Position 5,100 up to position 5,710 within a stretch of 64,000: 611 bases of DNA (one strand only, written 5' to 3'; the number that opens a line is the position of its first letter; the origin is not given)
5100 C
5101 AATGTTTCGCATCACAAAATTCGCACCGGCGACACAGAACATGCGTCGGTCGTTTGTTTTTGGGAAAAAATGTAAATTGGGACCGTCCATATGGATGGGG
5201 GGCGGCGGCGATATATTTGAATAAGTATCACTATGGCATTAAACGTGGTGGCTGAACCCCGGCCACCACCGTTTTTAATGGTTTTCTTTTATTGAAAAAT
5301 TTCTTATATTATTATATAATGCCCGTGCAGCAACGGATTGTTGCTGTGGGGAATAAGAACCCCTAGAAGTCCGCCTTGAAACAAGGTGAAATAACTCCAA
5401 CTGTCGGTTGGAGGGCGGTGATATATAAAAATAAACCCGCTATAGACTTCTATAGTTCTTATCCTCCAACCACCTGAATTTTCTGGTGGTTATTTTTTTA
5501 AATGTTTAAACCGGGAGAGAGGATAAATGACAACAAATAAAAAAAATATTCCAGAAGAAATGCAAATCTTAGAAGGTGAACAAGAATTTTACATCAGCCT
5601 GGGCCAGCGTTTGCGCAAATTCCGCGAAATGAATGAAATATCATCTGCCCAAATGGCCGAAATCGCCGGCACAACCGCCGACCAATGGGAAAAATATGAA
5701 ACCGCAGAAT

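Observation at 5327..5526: Unassigned structured leader RNA, copy 1: hairpin, anti-terminator, terminator and anti-SD switch upstream of a small XRE regulator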

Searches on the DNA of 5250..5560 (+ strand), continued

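Call 29: search_with_rna_model(model_id=R1, sources=[window, L001, L002, L003, L004, L005, L006, L007, L008, L009, L010, L011, L012, L013, L014, L015, L016, L017, L018, L019, L020, L021, L022, L023, L024, L025, L026, L027, L028, L029, L030, L031, L032, L033, L034, L035, L036, L037, L038, L039, L040, L041, L042, L043, L044, L045, L046, L047, L048, L049, L050, L051, L052, L053, L054, L055, L056, L057, L058, L059, L060, L061, L062, L063, L064, L065, L066, L067, L068, L069, L070, L071, L072, L073, L074, L075, L076, L077, L078, L079, L080, L081, L082, L083, L084, L085, L086, L087, L088, L089, L090, L091, L092, L093, L094], max_evalue=0.000001, make_alignment=true)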
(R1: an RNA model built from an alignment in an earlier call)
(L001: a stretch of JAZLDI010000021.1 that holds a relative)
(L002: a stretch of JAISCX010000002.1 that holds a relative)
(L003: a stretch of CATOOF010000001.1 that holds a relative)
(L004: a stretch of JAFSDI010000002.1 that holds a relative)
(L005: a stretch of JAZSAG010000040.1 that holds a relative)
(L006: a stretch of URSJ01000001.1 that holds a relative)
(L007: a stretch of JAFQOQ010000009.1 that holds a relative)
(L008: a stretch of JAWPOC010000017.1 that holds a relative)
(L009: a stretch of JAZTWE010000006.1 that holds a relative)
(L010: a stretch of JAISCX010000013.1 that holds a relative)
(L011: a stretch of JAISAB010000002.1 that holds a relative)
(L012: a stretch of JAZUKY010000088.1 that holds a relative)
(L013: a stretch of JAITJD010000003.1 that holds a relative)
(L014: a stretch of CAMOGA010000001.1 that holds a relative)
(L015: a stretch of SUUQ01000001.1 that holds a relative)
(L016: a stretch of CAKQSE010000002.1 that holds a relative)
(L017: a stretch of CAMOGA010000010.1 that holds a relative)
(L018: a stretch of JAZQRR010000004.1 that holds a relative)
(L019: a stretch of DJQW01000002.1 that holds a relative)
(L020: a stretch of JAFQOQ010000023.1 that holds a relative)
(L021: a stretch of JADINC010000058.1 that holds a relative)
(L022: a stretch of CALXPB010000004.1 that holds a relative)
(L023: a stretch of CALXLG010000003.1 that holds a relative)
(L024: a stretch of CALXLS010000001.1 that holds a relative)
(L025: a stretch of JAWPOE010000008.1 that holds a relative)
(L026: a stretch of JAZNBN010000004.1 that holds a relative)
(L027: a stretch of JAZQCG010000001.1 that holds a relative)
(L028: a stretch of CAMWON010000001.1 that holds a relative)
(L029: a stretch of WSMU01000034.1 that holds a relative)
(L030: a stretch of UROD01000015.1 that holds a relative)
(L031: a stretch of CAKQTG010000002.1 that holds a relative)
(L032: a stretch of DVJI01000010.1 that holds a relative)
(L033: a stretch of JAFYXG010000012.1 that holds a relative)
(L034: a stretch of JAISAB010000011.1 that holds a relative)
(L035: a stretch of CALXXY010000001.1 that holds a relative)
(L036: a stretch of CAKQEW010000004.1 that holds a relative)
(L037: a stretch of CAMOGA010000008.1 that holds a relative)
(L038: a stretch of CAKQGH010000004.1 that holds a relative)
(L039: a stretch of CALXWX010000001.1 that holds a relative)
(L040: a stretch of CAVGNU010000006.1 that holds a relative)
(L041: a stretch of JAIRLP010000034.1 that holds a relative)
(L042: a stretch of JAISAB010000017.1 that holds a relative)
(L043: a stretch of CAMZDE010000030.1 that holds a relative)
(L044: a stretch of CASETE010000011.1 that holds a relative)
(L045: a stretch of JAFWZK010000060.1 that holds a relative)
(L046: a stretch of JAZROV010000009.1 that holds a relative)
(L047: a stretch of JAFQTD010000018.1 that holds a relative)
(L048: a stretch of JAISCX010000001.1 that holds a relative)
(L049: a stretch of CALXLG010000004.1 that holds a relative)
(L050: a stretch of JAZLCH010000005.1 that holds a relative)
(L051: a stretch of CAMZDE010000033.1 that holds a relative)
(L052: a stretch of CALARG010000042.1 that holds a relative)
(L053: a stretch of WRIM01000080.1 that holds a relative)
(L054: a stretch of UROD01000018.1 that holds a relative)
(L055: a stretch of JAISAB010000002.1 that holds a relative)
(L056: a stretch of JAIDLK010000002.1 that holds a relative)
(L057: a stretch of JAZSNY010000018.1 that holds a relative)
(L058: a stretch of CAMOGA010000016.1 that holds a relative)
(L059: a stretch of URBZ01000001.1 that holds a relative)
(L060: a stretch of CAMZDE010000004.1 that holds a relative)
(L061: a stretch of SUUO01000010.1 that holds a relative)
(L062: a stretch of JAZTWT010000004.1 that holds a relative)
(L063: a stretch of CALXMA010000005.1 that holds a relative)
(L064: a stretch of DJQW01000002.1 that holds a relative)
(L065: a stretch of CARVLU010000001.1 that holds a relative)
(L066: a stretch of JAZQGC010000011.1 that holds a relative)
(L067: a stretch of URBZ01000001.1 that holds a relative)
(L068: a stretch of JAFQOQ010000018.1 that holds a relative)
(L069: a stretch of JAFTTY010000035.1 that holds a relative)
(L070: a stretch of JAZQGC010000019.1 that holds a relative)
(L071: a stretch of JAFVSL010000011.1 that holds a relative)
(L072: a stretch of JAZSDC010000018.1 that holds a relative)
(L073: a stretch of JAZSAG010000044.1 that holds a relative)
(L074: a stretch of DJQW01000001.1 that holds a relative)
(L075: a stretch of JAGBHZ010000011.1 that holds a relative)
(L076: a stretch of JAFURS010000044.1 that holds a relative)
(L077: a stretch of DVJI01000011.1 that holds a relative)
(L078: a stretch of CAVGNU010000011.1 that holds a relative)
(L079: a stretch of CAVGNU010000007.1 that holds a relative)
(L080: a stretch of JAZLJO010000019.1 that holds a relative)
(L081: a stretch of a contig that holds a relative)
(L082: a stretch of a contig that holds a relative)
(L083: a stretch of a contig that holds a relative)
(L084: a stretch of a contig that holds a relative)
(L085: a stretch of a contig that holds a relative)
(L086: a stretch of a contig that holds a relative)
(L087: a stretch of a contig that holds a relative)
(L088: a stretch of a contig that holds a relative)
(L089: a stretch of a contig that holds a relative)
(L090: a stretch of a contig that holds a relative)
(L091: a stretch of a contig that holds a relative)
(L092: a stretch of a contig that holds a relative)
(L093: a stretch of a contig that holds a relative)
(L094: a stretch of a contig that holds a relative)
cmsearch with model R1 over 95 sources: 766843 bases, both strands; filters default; matches with E-value up to 0.000001: 114.
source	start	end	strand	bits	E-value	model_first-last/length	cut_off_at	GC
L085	3506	3668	+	154.9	8.1e-45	1-161/161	no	0.45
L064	5878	6042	-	151.5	9e-44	1-161/161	no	0.44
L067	6020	6182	-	151.2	1.1e-43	1-161/161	no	0.45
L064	5634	5797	-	150.6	1.7e-43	1-161/161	no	0.43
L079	565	728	+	149.1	4.8e-43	1-161/161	no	0.45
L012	2876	3034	-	146.6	3e-42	1-161/161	no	0.44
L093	1537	1695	-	144.1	1.7e-41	1-161/161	no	0.45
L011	5433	5592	-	144.1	1.7e-41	1-161/161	no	0.51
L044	4696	4855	+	143.8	2.1e-41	1-161/161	no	0.41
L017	1862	2021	+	143.5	2.6e-41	1-161/161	no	0.4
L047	3360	3519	+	143.3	3e-41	1-161/161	no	0.41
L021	603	763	+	143.2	3.2e-41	1-161/161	no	0.43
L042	121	279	-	142.8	4.2e-41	1-161/161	no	0.45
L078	1281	1447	+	142.8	4.4e-41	1-161/161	no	0.45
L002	5385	5544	-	142.1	6.9e-41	1-161/161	no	0.45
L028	3150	3312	-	142.1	7.2e-41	1-161/161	no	0.47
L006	4056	4213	-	142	7.3e-41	1-161/161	no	0.44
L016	751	908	+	142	7.3e-41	1-161/161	no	0.44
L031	4547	4704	+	142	7.3e-41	1-161/161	no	0.44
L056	1979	2141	-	142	7.7e-41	1-161/161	no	0.46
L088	1332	1499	+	142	7.8e-41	1-161/161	no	0.44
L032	3387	3548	+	141.8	8.4e-41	1-161/161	no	0.44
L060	4983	5143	+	141.7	9e-41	1-161/161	no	0.4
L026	51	215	-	141.3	1.3e-40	1-161/161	no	0.44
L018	5042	5207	-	141.3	1.3e-40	1-161/161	no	0.44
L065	7051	7209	+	140.3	2.5e-40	1-161/161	no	0.44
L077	5420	5580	-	140.3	2.6e-40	1-161/161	no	0.44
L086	4864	5026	-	140.1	2.8e-40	1-161/161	no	0.42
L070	4956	5122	-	140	3e-40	1-161/161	no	0.44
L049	3816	3978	-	139.8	3.6e-40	1-161/161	no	0.37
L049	4298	4457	-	139.8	3.6e-40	1-161/161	no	0.44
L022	6357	6513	-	139.6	4e-40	1-161/161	no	0.38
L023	202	358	+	139.1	5.7e-40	1-161/161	no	0.38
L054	2112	2278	-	138.5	9.1e-40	1-161/161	no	0.45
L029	74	236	+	138.5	9.2e-40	1-161/161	no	0.46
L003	1562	1726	-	138.4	9.2e-40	1-161/161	no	0.45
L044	4212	4374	+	138.1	1.2e-39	1-161/161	no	0.39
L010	1592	1745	+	137.8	1.5e-39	1-161/161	no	0.4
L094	7236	7399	-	136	5.2e-39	1-161/161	no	0.43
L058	235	400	-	135.7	6.6e-39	1-161/161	no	0.43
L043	2258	2421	-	135.2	8.9e-39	1-161/161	no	0.43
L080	7343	7503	+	135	1e-38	1-161/161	no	0.41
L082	697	866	+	134.8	1.2e-38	1-161/161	no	0.39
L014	3631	3788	-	134.4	1.6e-38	1-161/161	no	0.4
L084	1856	2016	-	134.3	1.8e-38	1-161/161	no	0.43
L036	2927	3086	-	133.5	3.1e-38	1-161/161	no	0.44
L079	807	966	+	133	4.3e-38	1-161/161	no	0.39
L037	7319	7495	+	132.9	4.8e-38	1-161/161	no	0.38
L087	6707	6875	-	132.3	7.1e-38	1-161/161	no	0.37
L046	6845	7022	+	132.1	7.9e-38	1-161/161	no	0.42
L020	1469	1648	-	131.7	1.1e-37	1-161/161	no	0.41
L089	6179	6348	-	131.1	1.6e-37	1-161/161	no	0.39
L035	2901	3056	-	131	1.8e-37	1-161/161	no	0.44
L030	5556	5714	+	130.6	2.4e-37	1-161/161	no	0.44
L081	5472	5630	-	129.7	4.4e-37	1-161/161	no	0.5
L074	1942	2101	-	128.7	8.9e-37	1-161/161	no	0.44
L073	3846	3997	+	128.6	9.9e-37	1-161/161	no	0.45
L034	4391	4547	+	127.9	1.5e-36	1-161/161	no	0.46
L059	4494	4655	+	127.8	1.7e-36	1-161/161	no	0.44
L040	5401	5560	-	127.2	2.6e-36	1-161/161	no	0.44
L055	3226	3396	-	126.8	3.4e-36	1-161/161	no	0.51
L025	318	480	-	126.5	4.4e-36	1-161/161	no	0.45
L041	7382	7544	-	125.6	8.1e-36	1-161/161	no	0.39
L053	729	887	-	124.5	1.7e-35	1-161/161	no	0.44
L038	5630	5795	-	124.4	1.9e-35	1-161/161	no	0.5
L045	1219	1378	+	124.3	1.9e-35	1-161/161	no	0.46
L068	442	605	-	124.3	2e-35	1-161/161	no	0.48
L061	578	741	+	124.1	2.3e-35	1-161/161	no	0.48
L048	3992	4155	-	123.9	2.8e-35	1-161/161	no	0.43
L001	752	915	+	123.2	4.4e-35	1-161/161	no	0.46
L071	4120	4283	+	123.2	4.5e-35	1-161/161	no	0.48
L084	3827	3990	+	122.2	8.6e-35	1-161/161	no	0.44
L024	1995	2168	+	121.8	1.2e-34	1-161/161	no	0.43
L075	3873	4036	-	121.8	1.2e-34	1-161/161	no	0.49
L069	3575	3737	+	121.6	1.4e-34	1-161/161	no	0.46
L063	4440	4601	-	121.1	1.9e-34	1-161/161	no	0.41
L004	397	557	-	120.4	3.1e-34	1-161/161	no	0.45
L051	1384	1547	-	120.4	3.3e-34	1-161/161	no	0.45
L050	1566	1728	+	119.9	4.4e-34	1-161/161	no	0.47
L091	5764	5926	+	119.9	4.5e-34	1-161/161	no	0.42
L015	7476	7636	-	119.7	5e-34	1-161/161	no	0.47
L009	5394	5555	+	119.7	5.2e-34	1-161/161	no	0.44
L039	5591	5752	+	118.9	9e-34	1-161/161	no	0.41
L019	1885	2046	-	118.6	1.1e-33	1-161/161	no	0.46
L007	7771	7932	-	118.4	1.3e-33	1-161/161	no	0.46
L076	7121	7281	-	118.4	1.3e-33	1-161/161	no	0.48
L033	183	342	-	117.7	2.1e-33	1-161/161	no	0.45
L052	2307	2467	-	116.6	4.6e-33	1-161/161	no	0.48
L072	263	425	+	115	1.4e-32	1-161/161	no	0.47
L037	4984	5151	-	114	2.9e-32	1-161/161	no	0.42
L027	1707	1873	+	113.8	3.3e-32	1-161/161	no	0.47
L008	5724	5894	+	113.6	3.7e-32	1-161/161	no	0.45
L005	2080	2246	-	111.4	1.9e-31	1-161/161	no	0.44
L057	3073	3229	-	111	2.4e-31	1-161/161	no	0.49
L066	1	118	+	110.4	3.8e-31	44-161/161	5'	0.39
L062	5653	5808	+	109.8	5.6e-31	1-161/161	no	0.48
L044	4457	4613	+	109.1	9.6e-31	1-161/161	no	0.41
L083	400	554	-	108.9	1.1e-30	1-161/161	no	0.51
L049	4060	4216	-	107.1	3.8e-30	1-161/161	no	0.41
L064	5037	5196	-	106.3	6.5e-30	1-161/161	no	0.38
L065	4035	4194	+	105.5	1.2e-29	1-161/161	no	0.45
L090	2001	2163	-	103.8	3.8e-29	1-161/161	no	0.37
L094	1849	2025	-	97.2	4.2e-27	1-161/161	no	0.41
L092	851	1025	-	96.7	6.1e-27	1-161/161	no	0.47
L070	365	566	-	92.3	1.3e-25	1-161/161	no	0.44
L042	1107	1282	-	91.9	1.8e-25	1-161/161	no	0.46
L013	1064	1223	-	90.3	5.5e-25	1-161/161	no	0.51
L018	508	701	-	86.1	1.1e-23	1-161/161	no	0.44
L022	6177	6333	-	83.5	6.4e-23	1-161/161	no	0.33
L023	383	537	+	81.5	2.7e-22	1-161/161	no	0.34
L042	2570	2735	+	57.8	5.2e-15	1-161/161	no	0.49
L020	3052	3212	-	31.9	4.4e-07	1-161/161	no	0.46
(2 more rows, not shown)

Alignment A4: 114 matches aligned to the model, 315 columns, each read 5' to 3' on its own strand. Consensus structure (alignment columns), stored with it:
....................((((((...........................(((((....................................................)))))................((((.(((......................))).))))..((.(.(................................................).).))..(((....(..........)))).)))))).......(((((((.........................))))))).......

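Call 56: search_with_rna_model(model_id=R1, sources=[L095, L096, L097, L098, L099, L100, L101, L102, L103, L104, L105, L106, L107, L108, L109, L110, L111, L112, L113, L114, L115, L116, L117, L118, L119, L120, L121, L122, L123, L124, L125, L126, L127, L128, L129, L130, L131, L132, L133, L134, L135, L136, L137, L138, L139, L140, L141, L142, L143, L144, L145, L146, L147, L148, L149, L150, L151, L152, L153, L154, L155, L156, L157, L158, L159, L160, L161, L162, L163, L164, L165, L166, L167, L168, L169, L170, L171, L172, L173, L174, L175, L176, L177, L178, L179, L180, L181, L182], max_evalue=1e-8, make_alignment=true)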
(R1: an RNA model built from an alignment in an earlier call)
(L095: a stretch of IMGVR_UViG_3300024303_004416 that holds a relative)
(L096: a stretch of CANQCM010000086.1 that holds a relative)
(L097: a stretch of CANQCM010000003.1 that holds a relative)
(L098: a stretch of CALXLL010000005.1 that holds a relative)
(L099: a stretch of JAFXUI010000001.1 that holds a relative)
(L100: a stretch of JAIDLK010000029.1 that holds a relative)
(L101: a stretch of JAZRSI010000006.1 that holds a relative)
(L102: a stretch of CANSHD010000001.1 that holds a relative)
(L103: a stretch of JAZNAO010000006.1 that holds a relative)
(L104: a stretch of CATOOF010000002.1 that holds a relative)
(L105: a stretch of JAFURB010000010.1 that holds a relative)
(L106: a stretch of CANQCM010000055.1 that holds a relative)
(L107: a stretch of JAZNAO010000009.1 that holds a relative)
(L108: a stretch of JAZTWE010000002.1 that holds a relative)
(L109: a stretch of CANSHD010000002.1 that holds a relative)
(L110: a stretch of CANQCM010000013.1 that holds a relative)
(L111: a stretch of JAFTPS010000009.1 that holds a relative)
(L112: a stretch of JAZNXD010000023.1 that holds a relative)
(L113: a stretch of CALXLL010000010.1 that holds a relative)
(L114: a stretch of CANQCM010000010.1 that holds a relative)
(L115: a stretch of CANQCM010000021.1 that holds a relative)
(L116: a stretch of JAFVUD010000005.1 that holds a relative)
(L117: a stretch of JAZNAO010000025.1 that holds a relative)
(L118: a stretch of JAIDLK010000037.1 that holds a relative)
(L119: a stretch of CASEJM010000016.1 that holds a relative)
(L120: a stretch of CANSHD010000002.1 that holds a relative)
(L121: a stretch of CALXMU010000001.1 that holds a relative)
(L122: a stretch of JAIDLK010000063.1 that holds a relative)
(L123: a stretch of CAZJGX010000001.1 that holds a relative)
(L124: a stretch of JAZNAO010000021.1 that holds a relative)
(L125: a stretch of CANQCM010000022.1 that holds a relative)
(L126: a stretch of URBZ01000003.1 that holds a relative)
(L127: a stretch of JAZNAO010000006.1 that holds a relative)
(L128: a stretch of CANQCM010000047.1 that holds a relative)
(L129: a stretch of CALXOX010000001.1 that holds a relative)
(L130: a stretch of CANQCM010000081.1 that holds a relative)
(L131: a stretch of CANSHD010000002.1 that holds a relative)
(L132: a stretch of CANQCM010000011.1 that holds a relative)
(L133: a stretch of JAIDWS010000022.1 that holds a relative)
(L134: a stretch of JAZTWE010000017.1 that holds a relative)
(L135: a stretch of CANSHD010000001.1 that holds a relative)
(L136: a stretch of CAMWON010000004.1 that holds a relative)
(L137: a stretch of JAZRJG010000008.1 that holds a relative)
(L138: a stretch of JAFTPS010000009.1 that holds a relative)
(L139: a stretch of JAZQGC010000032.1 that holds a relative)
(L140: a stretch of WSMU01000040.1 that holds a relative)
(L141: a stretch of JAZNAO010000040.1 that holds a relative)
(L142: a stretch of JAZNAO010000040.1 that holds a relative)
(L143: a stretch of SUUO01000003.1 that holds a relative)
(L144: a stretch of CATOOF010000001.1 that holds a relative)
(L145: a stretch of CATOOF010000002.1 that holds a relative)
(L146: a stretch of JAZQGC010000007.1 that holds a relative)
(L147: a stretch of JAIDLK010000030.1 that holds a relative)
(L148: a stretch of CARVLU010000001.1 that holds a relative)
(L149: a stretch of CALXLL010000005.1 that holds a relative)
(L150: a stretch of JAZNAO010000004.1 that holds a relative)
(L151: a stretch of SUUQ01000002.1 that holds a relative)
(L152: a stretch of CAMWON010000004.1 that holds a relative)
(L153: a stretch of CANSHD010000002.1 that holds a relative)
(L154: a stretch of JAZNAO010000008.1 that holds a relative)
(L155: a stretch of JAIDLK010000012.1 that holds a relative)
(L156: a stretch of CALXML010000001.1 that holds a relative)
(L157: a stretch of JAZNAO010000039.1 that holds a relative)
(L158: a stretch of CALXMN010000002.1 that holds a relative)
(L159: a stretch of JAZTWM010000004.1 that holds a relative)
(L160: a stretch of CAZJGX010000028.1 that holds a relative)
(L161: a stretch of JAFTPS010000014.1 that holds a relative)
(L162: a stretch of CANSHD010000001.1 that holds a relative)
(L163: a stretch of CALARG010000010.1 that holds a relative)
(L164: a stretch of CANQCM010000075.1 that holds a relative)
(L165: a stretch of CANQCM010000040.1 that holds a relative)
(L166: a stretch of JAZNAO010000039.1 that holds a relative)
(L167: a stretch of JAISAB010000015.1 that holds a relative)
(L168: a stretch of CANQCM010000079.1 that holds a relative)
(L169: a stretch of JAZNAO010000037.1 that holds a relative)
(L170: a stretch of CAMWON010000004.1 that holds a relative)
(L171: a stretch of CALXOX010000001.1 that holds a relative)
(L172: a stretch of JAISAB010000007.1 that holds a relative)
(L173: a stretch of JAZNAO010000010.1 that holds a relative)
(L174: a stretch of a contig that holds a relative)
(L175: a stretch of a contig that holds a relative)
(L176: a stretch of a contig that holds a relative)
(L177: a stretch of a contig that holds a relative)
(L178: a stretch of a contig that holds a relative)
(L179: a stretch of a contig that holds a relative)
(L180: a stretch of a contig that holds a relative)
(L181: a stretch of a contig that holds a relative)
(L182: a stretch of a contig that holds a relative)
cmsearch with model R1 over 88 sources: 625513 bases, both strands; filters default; matches with E-value up to 1e-8: 103.
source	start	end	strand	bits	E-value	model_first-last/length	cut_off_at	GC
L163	7364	7526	+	115.4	9.1e-33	1-161/161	no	0.44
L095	8452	8612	+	110.6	2.7e-31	1-161/161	no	0.44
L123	5616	5812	-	103.7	3.5e-29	1-161/161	no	0.43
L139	362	551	-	103.2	5e-29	1-161/161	no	0.44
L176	1153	1316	-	99.3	7.6e-28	1-161/161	no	0.41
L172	7732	7930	+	99.1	8.7e-28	1-161/161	no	0.46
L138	6715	6924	-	97.3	3.2e-27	1-161/161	no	0.41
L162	2417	2581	+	97.2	3.5e-27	1-161/161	no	0.41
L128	455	657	-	96.9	4.2e-27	1-161/161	no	0.39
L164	5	205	+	96.7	4.9e-27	1-161/161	no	0.4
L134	172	390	+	96.1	7.6e-27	1-161/161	no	0.46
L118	6035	6232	-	95.8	9.2e-27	1-161/161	no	0.46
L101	2583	2786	-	95.6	1.1e-26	1-161/161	no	0.44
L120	1630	1830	+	94.6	2.1e-26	1-161/161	no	0.46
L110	407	608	+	94.6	2.1e-26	1-161/161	no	0.43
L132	688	880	+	94.4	2.5e-26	1-161/161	no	0.38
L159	6113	6313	+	94.4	2.5e-26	1-161/161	no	0.44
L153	1986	2185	-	93.2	5.7e-26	1-161/161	no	0.46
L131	3408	3595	+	91.7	1.6e-25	1-161/161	no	0.48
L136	787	974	+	91.7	1.7e-25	1-161/161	no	0.49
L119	2215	2417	+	91.1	2.4e-25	1-161/161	no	0.41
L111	6434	6632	-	90.6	3.5e-25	1-161/161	no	0.42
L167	2720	2895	+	90.5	3.8e-25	1-161/161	no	0.45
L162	2161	2317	+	90.5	3.9e-25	1-161/161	no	0.45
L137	4849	5009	+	90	5.3e-25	1-161/161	no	0.46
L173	1213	1419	-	89.8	6.3e-25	1-161/161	no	0.46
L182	654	860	-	89.5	7.8e-25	1-161/161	no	0.43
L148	6200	6391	-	89.4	8.4e-25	1-161/161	no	0.43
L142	1395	1599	+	89.3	9.1e-25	1-161/161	no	0.46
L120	5550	5748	+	89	1.1e-24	1-161/161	no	0.44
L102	7616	7812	+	88.9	1.2e-24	1-161/161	no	0.45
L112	5339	5544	+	88.8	1.2e-24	1-161/161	no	0.43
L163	754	961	-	88.8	1.3e-24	1-161/161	no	0.43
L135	2603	2796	-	88.6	1.5e-24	1-161/161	no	0.45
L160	5135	5334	+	88.6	1.5e-24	1-161/161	no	0.44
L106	3498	3709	-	88.5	1.6e-24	1-161/161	no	0.41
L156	378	541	+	88.3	1.9e-24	1-161/161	no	0.44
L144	7357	7557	-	87.8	2.6e-24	1-161/161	no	0.46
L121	1862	2064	+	87.8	2.7e-24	1-161/161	no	0.42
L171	4797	4999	-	87.7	2.8e-24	1-161/161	no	0.44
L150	3616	3821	-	87.7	2.9e-24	1-161/161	no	0.48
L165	325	532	-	87.4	3.3e-24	1-161/161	no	0.44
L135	4138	4337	+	87.4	3.5e-24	1-161/161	no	0.44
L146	6149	6347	+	87.3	3.6e-24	1-161/161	no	0.46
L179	1541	1756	+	87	4.5e-24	1-161/161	no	0.43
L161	2620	2792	+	86.9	4.8e-24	1-161/161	no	0.45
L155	6968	7165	-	86.7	5.6e-24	1-161/161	no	0.44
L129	1999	2204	+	86.6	6.1e-24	1-161/161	no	0.42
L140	2677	2877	+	86.5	6.4e-24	1-161/161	no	0.47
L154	323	518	+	86.1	8.3e-24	1-161/161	no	0.47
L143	402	582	-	85.9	1e-23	1-161/161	no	0.44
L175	5377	5584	-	85.7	1.2e-23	1-161/161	no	0.43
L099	1383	1579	+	85.4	1.4e-23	1-161/161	no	0.44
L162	6241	6444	-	84.9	2.1e-23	1-161/161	no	0.45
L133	5680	5884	+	84.8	2.2e-23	1-161/161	no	0.44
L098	3332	3535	+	84.6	2.4e-23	1-161/161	no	0.45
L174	2020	2216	+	84.1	3.4e-23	1-161/161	no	0.44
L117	2892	3099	-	83.9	4.1e-23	1-161/161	no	0.42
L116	593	808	-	83.2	6.7e-23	1-161/161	no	0.42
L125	247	449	+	83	7.7e-23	1-161/161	no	0.4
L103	3566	3778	+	82.9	8.4e-23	1-161/161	no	0.42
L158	1718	1880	+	82.7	9.3e-23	1-161/161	no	0.45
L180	3964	4165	-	82.7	9.8e-23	1-161/161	no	0.46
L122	3486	3687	-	82.6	1e-22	1-161/161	no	0.46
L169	2110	2320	-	82.3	1.3e-22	1-161/161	no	0.44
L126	2401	2596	+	81.9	1.6e-22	1-161/161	no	0.44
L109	1115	1319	-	81.9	1.7e-22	1-161/161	no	0.47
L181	4088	4293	+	81.3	2.6e-22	1-161/161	no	0.41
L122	3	162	+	81.1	2.9e-22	1-161/161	no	0.44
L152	408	610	-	80.9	3.4e-22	1-161/161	no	0.46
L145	468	667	+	80.5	4.4e-22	1-161/161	no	0.45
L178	115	308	+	80.5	4.6e-22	1-161/161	no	0.47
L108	1532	1734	-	80.1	5.9e-22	1-161/161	no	0.42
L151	4160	4355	+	80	6.2e-22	1-161/161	no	0.45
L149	7012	7219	+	79.7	7.8e-22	1-161/161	no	0.42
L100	6188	6390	+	79.5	9.1e-22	1-161/161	no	0.47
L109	91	225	+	78.9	1.4e-21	1-161/161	no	0.44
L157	1811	2017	+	77.8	3e-21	1-161/161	no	0.45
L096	499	703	-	77.6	3.4e-21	1-161/161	no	0.41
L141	3383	3600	+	77.5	3.7e-21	1-161/161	no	0.44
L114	627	834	+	76.5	7.8e-21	1-161/161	no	0.43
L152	7892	8000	-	75.3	1.8e-20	57-161/161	5'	0.39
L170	1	136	+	73.4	7e-20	26-161/161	5'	0.42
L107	4867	5079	+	73.1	8.2e-20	1-161/161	no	0.44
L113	2602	2769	+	72.9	9.9e-20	1-161/161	no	0.43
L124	6513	6713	+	72.7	1.1e-19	1-161/161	no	0.47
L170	3879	4054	+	72.6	1.2e-19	1-161/161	no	0.38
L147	6678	6853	+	72.6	1.2e-19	1-161/161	no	0.39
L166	3863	4063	-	72.6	1.2e-19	1-161/161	no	0.45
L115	5007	5204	-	71.8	2.1e-19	1-161/161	no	0.42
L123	3389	3578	-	69.2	1.3e-18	1-161/161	no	0.45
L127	686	845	+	67.1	5.7e-18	1-161/161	no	0.42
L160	6154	6348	+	65.9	1.4e-17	1-161/161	no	0.47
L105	1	152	+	63.7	6.2e-17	26-161/161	5'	0.41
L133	7589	7793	-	63.7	6.2e-17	1-161/161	no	0.48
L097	6165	6326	-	63.4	8.2e-17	1-161/161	no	0.41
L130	1241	1417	-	62.9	1.2e-16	1-161/161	no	0.42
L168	1474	1650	-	62.9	1.2e-16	1-161/161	no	0.42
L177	7746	7916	+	62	2.1e-16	1-161/161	no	0.4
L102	1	111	-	61.5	3e-16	1-111/161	3'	0.49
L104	5411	5573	-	60.8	5e-16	1-161/161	no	0.45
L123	1833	1987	+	46.4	1.3e-11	1-161/161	no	0.44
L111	1802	1970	+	46.2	1.4e-11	1-161/161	no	0.43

Alignment A6: 103 matches aligned to the model, 310 columns, each read 5' to 3' on its own strand. Consensus structure (alignment columns), stored with it:
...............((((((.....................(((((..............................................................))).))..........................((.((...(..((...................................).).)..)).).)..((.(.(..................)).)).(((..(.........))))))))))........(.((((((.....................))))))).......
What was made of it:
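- The covariance model gives 114 and 103 hits (calls 29, 56).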
